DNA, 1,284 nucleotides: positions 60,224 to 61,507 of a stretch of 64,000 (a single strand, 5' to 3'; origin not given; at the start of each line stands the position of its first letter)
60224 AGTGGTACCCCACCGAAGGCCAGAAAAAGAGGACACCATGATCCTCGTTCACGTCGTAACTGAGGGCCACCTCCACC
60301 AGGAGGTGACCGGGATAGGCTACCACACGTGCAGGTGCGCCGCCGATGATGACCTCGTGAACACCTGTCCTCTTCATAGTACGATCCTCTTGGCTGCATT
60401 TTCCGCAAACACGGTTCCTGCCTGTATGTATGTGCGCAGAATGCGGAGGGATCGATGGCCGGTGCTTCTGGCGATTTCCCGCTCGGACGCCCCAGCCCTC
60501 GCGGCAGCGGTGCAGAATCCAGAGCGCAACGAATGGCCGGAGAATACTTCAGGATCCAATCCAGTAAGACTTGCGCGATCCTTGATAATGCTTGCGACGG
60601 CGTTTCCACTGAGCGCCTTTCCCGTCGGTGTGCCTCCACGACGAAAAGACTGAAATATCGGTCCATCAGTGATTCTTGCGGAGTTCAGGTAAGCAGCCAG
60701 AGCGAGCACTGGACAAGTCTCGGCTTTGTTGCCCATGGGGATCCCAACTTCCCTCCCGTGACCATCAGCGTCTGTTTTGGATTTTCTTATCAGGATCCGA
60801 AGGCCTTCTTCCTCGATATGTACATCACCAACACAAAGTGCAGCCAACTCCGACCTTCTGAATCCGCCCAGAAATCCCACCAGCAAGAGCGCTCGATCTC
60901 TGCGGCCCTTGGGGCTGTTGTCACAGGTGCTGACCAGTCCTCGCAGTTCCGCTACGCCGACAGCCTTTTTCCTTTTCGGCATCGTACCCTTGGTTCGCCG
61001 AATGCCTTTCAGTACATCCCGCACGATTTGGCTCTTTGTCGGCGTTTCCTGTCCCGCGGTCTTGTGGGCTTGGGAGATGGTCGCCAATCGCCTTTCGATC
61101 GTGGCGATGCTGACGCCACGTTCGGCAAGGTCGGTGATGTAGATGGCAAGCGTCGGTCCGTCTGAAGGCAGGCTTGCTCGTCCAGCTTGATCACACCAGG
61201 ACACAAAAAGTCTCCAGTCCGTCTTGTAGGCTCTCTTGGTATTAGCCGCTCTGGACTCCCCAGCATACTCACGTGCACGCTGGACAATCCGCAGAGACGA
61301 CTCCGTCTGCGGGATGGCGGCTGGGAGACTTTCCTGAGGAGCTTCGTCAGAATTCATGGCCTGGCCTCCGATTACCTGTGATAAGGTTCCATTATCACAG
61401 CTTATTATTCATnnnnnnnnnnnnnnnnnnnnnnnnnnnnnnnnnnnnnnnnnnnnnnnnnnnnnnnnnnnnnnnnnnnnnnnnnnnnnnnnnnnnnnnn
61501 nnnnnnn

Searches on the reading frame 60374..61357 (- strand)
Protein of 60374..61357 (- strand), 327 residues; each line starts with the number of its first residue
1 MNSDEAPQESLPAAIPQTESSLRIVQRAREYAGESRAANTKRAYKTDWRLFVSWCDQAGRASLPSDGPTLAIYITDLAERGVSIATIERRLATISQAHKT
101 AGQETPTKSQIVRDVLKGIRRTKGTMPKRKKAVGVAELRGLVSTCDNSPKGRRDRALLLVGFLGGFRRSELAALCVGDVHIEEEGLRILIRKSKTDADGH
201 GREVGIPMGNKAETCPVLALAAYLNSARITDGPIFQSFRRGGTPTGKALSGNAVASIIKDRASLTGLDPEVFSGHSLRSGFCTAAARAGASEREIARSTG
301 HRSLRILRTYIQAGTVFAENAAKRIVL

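Call 8: search_protein_families(library=pfam, proteins=[window:60374-61357:-])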
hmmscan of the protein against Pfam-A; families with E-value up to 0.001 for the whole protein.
window:60374-61357:- (327 aa): 2 families
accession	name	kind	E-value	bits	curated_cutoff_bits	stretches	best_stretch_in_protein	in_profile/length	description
PF00589.27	Phage_integrase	-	2e-17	64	27.1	1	137-313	7-168/172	Phage integrase family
PF02899.23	Phage_int_SAM_1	-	6.7e-05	23.5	22.3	1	35-101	13-79/83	Phage integrase, N-terminal SAM-like domain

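Call 9: search_protein_families(library=padloc, proteins=[window:60374-61357:-])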
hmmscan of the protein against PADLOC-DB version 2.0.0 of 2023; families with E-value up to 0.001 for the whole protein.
window:60374-61357:- (327 aa): 0 families

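Call 65: search_protein_families(library=phrogs, proteins=[window:60374-61357:-], max_evalue=0.01)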
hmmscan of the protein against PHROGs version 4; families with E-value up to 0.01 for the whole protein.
window:60374-61357:- (327 aa): 5 families
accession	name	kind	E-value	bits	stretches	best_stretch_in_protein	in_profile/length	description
phrog_1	-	integration and excision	1.1e-28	101.8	1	34-312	180-434/611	integrase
phrog_216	-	integration and excision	1.4e-19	71.3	1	93-312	21-223/301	integrase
phrog_29857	-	unknown function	0.0012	20.1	1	272-312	16-56/73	-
phrog_9208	-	integration and excision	0.0036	18.2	0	274-313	190-229/241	integrase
phrog_33964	-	unknown function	0.0054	17.9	0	80-165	4-85/89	-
